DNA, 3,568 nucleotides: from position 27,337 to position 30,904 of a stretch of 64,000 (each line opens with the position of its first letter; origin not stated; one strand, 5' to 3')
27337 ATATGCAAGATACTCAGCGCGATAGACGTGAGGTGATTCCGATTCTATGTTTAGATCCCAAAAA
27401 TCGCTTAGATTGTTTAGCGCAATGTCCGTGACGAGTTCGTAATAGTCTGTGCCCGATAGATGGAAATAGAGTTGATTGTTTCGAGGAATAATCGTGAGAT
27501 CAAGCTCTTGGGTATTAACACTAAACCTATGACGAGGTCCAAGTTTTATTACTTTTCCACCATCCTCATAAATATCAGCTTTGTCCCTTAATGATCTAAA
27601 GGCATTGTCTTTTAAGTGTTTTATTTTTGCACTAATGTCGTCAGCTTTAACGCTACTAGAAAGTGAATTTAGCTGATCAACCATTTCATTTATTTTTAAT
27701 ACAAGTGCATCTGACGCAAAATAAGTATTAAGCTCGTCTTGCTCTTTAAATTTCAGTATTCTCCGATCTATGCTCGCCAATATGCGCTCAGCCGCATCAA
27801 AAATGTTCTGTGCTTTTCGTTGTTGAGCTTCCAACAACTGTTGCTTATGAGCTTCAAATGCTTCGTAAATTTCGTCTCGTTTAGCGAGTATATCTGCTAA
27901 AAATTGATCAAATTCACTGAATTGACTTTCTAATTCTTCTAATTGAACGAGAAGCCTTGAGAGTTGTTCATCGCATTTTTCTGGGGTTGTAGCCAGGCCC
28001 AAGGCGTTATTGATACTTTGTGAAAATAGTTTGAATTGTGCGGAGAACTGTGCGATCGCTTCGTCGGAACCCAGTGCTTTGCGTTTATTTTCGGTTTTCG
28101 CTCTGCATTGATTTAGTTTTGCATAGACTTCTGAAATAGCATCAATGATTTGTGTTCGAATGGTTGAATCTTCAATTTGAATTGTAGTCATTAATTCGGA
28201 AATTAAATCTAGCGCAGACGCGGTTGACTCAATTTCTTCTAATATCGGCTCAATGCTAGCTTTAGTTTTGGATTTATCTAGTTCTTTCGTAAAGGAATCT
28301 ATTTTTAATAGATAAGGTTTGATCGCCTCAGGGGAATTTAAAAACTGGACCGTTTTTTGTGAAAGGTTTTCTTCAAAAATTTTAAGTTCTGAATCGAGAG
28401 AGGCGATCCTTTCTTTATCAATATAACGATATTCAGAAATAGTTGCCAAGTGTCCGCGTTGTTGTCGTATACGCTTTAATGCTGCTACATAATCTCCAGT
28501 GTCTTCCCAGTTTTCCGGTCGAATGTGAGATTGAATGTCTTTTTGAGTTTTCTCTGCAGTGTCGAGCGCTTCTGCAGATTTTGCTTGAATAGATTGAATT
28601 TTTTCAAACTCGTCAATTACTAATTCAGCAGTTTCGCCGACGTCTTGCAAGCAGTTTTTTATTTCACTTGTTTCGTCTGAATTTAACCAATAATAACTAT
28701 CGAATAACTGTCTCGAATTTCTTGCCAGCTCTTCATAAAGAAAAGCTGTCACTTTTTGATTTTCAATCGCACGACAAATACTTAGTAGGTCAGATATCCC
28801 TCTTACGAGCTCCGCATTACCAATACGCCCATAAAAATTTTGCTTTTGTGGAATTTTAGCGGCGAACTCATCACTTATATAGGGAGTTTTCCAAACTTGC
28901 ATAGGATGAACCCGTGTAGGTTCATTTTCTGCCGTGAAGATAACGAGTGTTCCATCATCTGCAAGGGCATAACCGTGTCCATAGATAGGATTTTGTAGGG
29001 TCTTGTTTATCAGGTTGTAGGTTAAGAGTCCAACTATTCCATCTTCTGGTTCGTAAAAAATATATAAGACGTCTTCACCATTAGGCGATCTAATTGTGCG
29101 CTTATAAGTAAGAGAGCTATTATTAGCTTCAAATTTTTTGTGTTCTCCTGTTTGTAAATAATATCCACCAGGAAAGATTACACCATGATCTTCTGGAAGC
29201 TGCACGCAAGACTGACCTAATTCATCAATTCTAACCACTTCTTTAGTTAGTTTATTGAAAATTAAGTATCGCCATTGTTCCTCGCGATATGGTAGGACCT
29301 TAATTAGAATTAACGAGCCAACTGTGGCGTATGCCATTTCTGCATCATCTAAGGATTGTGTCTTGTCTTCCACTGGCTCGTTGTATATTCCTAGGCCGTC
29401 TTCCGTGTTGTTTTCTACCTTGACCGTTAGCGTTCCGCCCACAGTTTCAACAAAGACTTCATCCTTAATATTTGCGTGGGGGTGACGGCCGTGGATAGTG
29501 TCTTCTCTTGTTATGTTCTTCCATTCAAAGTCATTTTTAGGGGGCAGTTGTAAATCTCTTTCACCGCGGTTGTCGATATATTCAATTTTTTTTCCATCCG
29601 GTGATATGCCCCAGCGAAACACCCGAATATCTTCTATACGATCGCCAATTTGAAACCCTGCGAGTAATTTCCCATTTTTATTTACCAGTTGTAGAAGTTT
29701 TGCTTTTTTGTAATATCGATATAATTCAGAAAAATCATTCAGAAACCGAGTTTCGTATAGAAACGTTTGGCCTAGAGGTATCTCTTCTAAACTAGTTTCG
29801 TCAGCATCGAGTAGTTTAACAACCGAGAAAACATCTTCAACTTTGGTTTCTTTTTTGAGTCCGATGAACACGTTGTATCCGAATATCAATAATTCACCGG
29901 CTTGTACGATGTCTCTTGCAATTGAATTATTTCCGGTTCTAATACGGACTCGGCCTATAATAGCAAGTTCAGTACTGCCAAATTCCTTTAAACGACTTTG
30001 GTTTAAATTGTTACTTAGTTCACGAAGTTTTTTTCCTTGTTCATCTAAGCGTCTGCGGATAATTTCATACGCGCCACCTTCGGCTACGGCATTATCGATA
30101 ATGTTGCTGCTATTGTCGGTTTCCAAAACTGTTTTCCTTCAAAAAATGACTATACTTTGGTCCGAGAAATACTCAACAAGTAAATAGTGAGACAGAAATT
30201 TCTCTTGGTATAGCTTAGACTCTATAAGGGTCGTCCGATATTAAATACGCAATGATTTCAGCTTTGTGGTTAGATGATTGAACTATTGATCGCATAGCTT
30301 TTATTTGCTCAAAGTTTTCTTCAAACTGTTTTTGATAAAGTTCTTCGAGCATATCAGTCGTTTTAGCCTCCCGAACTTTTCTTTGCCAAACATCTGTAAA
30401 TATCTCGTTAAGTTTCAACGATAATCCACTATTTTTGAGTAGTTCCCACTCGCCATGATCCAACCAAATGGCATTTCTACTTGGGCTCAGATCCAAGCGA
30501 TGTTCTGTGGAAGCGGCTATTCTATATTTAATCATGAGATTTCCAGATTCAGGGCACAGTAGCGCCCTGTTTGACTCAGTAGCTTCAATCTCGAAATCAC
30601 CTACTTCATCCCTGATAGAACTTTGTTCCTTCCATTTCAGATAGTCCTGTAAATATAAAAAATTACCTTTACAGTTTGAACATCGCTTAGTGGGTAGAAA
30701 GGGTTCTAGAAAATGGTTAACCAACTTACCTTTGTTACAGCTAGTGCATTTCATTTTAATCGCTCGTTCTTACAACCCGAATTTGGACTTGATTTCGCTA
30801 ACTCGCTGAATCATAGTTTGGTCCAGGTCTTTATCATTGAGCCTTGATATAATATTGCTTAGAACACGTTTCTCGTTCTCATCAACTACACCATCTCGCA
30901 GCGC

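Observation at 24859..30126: Giant 1755-aa protein: N-terminal beta-rich domain, ~800-aa coiled coil and C-terminal AAA_5 ATPase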

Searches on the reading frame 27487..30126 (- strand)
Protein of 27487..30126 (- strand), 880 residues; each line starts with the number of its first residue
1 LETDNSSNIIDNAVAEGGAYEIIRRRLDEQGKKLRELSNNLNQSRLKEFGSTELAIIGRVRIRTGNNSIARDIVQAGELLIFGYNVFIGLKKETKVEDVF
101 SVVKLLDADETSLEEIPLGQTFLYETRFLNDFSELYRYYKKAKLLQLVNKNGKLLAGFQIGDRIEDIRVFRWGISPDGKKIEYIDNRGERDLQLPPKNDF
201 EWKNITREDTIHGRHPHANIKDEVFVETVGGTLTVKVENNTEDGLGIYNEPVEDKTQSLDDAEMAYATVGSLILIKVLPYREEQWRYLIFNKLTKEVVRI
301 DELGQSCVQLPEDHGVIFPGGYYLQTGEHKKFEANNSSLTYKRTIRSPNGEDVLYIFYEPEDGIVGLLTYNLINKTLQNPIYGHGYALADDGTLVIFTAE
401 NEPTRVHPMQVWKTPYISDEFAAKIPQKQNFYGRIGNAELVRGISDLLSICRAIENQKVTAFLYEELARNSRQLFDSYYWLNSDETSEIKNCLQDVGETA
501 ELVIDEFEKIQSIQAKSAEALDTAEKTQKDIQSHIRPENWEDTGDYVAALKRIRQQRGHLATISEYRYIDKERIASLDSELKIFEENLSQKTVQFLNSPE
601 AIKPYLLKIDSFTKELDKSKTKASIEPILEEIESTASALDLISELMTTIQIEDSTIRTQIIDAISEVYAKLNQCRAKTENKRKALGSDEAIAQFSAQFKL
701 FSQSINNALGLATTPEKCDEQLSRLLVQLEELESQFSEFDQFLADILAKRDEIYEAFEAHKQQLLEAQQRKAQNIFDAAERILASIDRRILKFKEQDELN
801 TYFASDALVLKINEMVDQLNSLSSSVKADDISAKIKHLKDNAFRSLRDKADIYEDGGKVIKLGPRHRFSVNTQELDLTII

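Call 47: predict_structure(alignment_id=A2)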
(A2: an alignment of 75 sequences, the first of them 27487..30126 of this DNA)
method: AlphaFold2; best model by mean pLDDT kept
length: 880 residues; sequences in the alignment: 75
mean_pLDDT: 81.4   pTM: 0.59
mean pLDDT of the five models: 81.4, 80.2, 79.4, 79.2, 78.8
residues with pLDDT >= 90: 227; 70-90: 534; 50-70: 64; < 50: 55
segments of 3 or more residues with pLDDT < 50: 1-15, 686-693, 851-880
pLDDT, mean of each block of 10 residues (from residue 1): 37 55 86 94 87 85 87 90 80 85 81 88 93 90 90 92 89 88 90 84 88 82 86 80 71 82 91 92 91 88 90 87 87 76 86 91 90 85 90 88 88 87 79 87 90 78 85 92 92 93 85 87 92 80 81 89 87 91 86 78 81 77 71 79 70 72 81 74 44 56 76 80 84 67 76 85 84 88 87 78 83 89 85 88 69 42 39 37
secondary structure, 60 per line:
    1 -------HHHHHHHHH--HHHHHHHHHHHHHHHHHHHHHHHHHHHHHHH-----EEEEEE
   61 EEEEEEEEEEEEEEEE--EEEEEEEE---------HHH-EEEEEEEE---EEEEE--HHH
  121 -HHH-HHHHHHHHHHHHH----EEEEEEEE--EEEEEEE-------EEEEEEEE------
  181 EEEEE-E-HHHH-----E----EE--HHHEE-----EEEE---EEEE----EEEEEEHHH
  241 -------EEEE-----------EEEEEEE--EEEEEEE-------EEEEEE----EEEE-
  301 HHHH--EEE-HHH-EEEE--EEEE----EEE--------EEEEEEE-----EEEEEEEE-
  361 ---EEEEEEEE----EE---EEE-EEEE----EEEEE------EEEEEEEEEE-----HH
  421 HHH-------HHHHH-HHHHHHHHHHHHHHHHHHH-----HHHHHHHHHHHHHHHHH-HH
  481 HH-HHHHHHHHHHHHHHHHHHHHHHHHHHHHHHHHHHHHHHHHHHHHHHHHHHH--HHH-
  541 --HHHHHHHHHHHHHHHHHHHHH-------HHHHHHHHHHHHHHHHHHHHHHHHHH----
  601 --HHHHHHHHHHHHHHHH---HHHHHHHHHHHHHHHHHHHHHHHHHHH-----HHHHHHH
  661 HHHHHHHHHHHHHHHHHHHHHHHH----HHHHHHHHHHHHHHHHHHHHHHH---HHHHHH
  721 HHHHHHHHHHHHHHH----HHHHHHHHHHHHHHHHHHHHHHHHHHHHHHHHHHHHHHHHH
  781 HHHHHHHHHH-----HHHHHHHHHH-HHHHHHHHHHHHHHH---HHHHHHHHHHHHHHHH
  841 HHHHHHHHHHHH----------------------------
elements in order (helices of 4 or more, strands of 3 or more residues): H8-16 H19-49 E55-76 E79-86 E100-107 E111-115 H126-138 E143-150 E153-159 E167-174 E181-185 H189-192 E217-220 E224-227 E232-237 E248-251 E263-269 E272-278 E286-291 E296-299 H301-304 E307-309 E315-318 E321-324 E329-331 E340-346 E352-359 E364-371 E381-383 E385-388 E393-397 E404-413 H419-423 H431-435 H437-455 H461-477 H479-482 H484-534 H543-563 H571-596 H603-618 H622-648 H654-684 H689-711 H715-735 H740-790 H796-805 H807-821 H825-852
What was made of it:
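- Checked: AlphaFold2 gives about 28 strands over residues 55-413 (pLDDT mostly 80-93, call 47).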

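Call 50: fold_search(model_id=the predicted structure, library=pdb)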
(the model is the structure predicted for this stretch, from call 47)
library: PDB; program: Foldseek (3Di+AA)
matches with E <= 10: 698; with E <= 0.001: 70
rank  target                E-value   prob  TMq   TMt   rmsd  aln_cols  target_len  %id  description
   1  9a2d_C                1.1e-07  0.94  0.08  0.07  44.5      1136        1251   11  Modeling of the ciliary Intraflagellar transport-A complex (released 2024-05-10)
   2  8hmf_E                3.2e-07  1.00  0.15  0.12  36.5       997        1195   10  head module state 2 of Tetrahymena IFT-A (released 2023-06-14)
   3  9n73_LI               8.4e-07  1.00  0.12  0.16  35.0       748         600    7  SSU processome maturation and disassembly, State G (released 2025-10-29)
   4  12dl_HA               1.2e-06  1.00  0.15  0.30  17.1       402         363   10  Native structure of the cytoplasmic lattice (CPL) asymmetric unit from mouse MII eggs (released 2026-04-08)
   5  8pu0_A                3.7e-06  1.00  0.16  0.13  15.7       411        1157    9  Cryo-EM structure of human Elp123 in complex with tRNA, desulpho-CoA, 5'-deoxyadenosine and methionine (released 2024-04-17)
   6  8hmc_B                4.9e-06  0.87  0.09  0.07  37.9      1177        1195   10  base module state 1 of Tetrahymena IFT-A (released 2023-06-14)
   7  8h93_B                6.2e-06  1.00  0.16  0.31  15.9       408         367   10  Structure of dimeric mouse SCMC core complex (released 2024-01-10)
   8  8j07_i4               9.3e-06  1.00  0.15  0.13  188.6       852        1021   12  96nm repeat of human respiratory doublet microtubule and associated axonemal complexes (released 2023-07-26)
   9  9sfp_W                2.9e-05  1.00  0.16  0.35  19.6       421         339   11  Native cytoplasmic lattices from mouse oocytes (released 2026-03-18)
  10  3h6j                  2.9e-05  1.00  0.15  0.24  16.1       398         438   11  Crystal structure of a putative neuraminidase from Pseudomonas aeruginosa (released 2009-05-12)
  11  7esl                  3.6e-05  1.00  0.14  0.23  16.9       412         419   11  Crystal structure of a L-rhamnose-alpha-1,4-D-glucuronate lyase from Fusarium oxysporum 12S, N247A N-glycan free form (released 2021-08-04)
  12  8fo2_E                4.6e-05  1.00  0.15  0.07  18.0       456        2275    9  Cryo-EM structure of Rab29-LRRK2 complex in the LRRK2 monomer state (released 2024-01-03)
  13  9e78_0L               5.5e-05  0.95  0.09  0.12  20.4       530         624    9  48-nm repeat of the Leishmania tarentolae doublet microtubule (released 2025-03-12)
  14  4buj_H                7.9e-05  1.00  0.13  0.24  16.2       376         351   12  Crystal structure of the S. cerevisiae Ski2-3-8 complex (released 2013-08-28)
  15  2w38                  8.2e-05  1.00  0.16  0.28  16.0       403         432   11  Crystal structure of the pseudaminidase from Pseudomonas aeruginosa (released 2008-12-23)
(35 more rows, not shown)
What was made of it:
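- Checked: Foldseek matches beta-propellers (WD40 of IFT-A, Ski8, sialidase, and oligopeptidase/trilobed-protease propellers; E 1e-7 to 1e-4, call 50).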

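Call 52: search_protein_representatives(protein=window:27487-30126:-)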
Query: 880 residues. Proteins with E-value up to 0.001 (for the whole library): 1133; up to 1e-10: 781; up to 1e-30: 376. The best 150 are listed.
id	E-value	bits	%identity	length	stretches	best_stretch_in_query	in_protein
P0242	0.0e+00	1107.9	57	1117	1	10-880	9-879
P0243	0.0e+00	1057.8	56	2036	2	96-880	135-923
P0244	0.0e+00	1043.7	54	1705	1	9-880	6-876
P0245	1.8e-291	985.6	51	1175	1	14-880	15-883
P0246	3.1e-290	981.5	53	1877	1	14-880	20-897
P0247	1.6e-289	979.2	59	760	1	4-704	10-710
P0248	2.2e-283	958.8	51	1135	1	16-880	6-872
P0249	1.3e-273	926.6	49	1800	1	14-880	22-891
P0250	9.0e-269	910.5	49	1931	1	16-880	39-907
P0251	4.7e-266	901.6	47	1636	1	4-880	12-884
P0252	5.1e-248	841.9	46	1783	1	13-880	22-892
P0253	8.6e-248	841.2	44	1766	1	8-880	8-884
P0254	1.9e-247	840.0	48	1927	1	15-879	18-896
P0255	2.3e-246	836.4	45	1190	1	10-880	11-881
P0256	6.2e-246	835.0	45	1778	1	10-880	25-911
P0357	4.2e-121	422.1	29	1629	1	19-877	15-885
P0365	6.1e-114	398.4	29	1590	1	14-879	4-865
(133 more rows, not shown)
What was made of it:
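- Checked: At the 50% identity level there are 1133 representatives (call 52).
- Collinear full-length homologues (1590-1930 aa) extend down to 27-30% identity over the N-terminal 880 residues (call 52).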

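Call 53: find_homologous_proteins(query=P0357, max_evalue=0.00001)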
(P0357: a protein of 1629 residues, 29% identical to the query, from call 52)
Query P0357 (1629 aa): 723 proteins with E <= 0.00001 among 8000 candidates; the best 120 are listed.
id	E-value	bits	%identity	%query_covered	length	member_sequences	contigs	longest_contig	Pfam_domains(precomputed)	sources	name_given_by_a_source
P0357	0.0e+0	3549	100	100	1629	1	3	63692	PF12458.14,PF00004.36,PF25472.2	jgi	jgi:hypothetical protein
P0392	0.0e+0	2716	76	100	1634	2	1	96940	PF12458.14,PF00004.36,PF13401.13,PF07728.21,PF25472.2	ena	-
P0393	0.0e+0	2357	67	100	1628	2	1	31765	PF12458.14,PF13401.13,PF25472.2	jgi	jgi:hypothetical protein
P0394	0.0e+0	2344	65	100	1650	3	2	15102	PF12458.14,PF00004.36,PF07728.21,PF25472.2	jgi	jgi:ATPase involved in DNA repair/ATPase family associated with various cellular activities (AAA)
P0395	0.0e+0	2321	65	100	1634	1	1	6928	PF12458.14,PF00004.36,PF07728.21,PF25472.2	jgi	jgi:ATPase involved in DNA repair/ATPase family associated with various cellular activities (AAA)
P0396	0.0e+0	1882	55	99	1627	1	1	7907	PF12458.14,PF00004.36,PF07728.21,PF25472.2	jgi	jgi:hypothetical protein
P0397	0.0e+0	1526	48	99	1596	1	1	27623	PF12458.14,PF13401.13,PF25472.2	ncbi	-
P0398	0.0e+0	1515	47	99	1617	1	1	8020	PF12458.14,PF00004.36,PF13401.13,PF25472.2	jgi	jgi:hypothetical protein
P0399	0.0e+0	1511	48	99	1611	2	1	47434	PF12458.14,PF13401.13,PF25472.2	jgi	jgi:hypothetical protein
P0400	0.0e+0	1497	47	99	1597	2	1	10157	PF12458.14,PF13401.13,PF25472.2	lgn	-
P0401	0.0e+0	1496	47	99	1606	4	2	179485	PF12458.14,PF13401.13,PF25472.2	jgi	jgi:flagellin-like hook-associated protein FlgL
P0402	0.0e+0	1485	48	99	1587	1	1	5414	PF12458.14,PF13401.13,PF25472.2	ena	-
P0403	0.0e+0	1481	49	99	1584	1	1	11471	PF12458.14,PF00004.36,PF25472.2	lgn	-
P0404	0.0e+0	1478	48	99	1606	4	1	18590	PF12458.14,PF00004.36,PF13401.13,PF25472.2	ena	-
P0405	0.0e+0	1472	48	99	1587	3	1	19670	PF12458.14,PF00004.36,PF25472.2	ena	-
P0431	7.6e-286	970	37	99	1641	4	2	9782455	PF12458.14,PF00004.36,PF13401.13,PF25472.2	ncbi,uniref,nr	ncbi:AAA family ATPase [Streptomyces scabiei]|uniref:DNA repair ATPase n=1 Tax=Streptomyces scabiei 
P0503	6.7e-275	933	33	61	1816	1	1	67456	PF12458.14,PF00004.36,PF25472.2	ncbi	ncbi:MAG: DNA repair ATPase [Myxococcota bacterium]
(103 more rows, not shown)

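Call 54: find_encoding_contigs(protein=P0431, flank=8000, max_places=1)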
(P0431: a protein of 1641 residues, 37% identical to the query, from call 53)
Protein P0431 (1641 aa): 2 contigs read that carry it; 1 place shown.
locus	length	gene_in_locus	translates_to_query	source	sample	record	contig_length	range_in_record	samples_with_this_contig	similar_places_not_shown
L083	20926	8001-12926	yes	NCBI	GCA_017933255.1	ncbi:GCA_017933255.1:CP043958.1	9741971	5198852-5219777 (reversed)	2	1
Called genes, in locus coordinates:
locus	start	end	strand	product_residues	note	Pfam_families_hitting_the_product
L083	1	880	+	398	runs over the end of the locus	PF08007:JmjC_2, PF13621:Cupin_8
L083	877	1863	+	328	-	PF00248:Aldo_ket_red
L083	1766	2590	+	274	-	PF01636:APH (weak)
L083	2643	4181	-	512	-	PF01381:HTH_3, PF13560:HTH_31, PF06114:Peptidase_M78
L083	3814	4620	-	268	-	-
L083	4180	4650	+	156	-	-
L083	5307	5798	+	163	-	-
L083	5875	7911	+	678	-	-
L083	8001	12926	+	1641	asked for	PF12458:DUF3686, PF25472:DUF7902, PF13401:AAA_22 (faint), PF00004:AAA (faint)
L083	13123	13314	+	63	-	-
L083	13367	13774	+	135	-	PF01740:STAS, PF13466:STAS_2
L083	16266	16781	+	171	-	-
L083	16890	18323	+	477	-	PF01145:Band_7, PF15975:Flot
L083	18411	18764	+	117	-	-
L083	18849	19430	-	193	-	PF27099:Rv1733c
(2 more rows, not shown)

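Call 55: find_encoding_contigs(protein=P0357, flank=8000, max_places=1)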
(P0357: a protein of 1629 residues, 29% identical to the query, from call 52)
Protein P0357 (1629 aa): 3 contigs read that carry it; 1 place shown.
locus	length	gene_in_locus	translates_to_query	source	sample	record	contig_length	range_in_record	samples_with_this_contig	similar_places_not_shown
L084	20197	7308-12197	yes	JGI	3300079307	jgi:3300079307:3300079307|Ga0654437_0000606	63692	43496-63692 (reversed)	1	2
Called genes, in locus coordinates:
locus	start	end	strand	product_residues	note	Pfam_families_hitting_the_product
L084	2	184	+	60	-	?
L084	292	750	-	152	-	-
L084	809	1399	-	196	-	-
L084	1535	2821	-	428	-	PF02628:COX15-CtaA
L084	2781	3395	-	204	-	PF00174:Oxidored_molyb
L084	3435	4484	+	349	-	PF00478:IMPDH, PF01070:FMN_dh (weak), PF03060:NMO (weak)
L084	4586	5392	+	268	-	-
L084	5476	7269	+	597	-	-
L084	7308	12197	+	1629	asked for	PF12458:DUF3686, PF25472:DUF7902, PF00004:AAA (weak)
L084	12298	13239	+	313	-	PF14907:NTP_transf_5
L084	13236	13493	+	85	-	PF05402:PqqD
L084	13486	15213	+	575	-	PF00733:Asn_synthase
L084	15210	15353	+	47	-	-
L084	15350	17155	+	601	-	PF02463:SMC_N (faint), PF00005:ABC_tran, PF13304:AAA_21 (faint)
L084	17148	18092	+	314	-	-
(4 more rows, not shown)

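Call 56: find_encoding_contigs(protein=P0503, flank=8000, max_places=1)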
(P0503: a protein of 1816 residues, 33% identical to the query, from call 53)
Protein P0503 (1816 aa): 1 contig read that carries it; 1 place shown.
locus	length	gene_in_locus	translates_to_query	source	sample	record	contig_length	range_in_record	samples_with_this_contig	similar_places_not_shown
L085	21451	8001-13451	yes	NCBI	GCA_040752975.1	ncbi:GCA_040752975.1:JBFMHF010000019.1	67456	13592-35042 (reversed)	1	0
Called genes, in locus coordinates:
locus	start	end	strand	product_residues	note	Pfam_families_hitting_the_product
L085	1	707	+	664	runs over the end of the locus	PF00069:Pkinase, PF07714:PK_Tyr_Ser-Thr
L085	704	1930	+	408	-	-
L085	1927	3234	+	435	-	-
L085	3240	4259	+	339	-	-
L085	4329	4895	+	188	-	PF03745:DUF309, PF14255:Zn_ribbon_21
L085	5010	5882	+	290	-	-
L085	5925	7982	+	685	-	-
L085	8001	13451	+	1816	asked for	PF12458:DUF3686, PF25472:DUF7902, PF00004:AAA (weak)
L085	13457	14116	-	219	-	-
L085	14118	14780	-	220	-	PF01988:VIT1 (weak)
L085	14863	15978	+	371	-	-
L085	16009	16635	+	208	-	PF01135:PCMT, PF00398:RrnaAD (weak), PF08241:Methyltransf_11 (weak), PF13649:Methyltransf_25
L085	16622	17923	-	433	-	PF02550:AcetylCoA_hydro, PF13336:AcetylCoA_hyd_C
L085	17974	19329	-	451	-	PF04055:Radical_SAM, PF06969:HemN_C (weak)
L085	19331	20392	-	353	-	PF00762:Ferrochelatase, PF01903:CbiX (faint)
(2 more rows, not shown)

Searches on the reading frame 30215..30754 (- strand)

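Call 7: search_protein_families(library=pfam, proteins=[window:30215-30754:-], max_evalue=0.01)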
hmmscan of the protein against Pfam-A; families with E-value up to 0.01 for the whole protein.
window:30215-30754:- (179 aa): 1 family
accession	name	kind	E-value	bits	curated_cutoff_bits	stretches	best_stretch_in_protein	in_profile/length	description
PF13453.11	Zn_ribbon_TFIIB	-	1e-06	28.5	22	1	2-43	1-40/41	Transcription factor zinc-finger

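Call 8: search_protein_families(library=pfam, proteins=[window:30215-30754:-], max_evalue=5)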
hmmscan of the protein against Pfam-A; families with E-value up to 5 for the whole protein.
window:30215-30754:- (179 aa): 5 families
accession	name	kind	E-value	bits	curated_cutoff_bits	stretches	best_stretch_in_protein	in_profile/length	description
PF13453.11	Zn_ribbon_TFIIB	-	1e-06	28.5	22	1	2-43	1-40/41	Transcription factor zinc-finger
PF06467.20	zf-FCS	-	0.01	16.1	22.4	1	21-44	3-26/39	MYM-type Zinc finger with FCS sequence motif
PF25122.1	DUF7815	-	0.11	12.9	25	1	23-33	3-13/27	Domain of unknown function (DUF7815)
PF08063.17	Zn_ribbon_PADR1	-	0.14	12.4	25.1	1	22-34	2-15/42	PADR1 domain, zinc ribbon fold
PF08792.16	A2L_zn_ribbon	-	0.4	10.9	22.9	0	24-34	5-15/33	A2L zinc ribbon domain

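Call 33: search_protein_families(library=ncbifam, proteins=[window:30215-30754:-], max_evalue=0.1)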
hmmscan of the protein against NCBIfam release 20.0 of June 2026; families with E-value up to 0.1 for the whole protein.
window:30215-30754:- (179 aa): 0 families
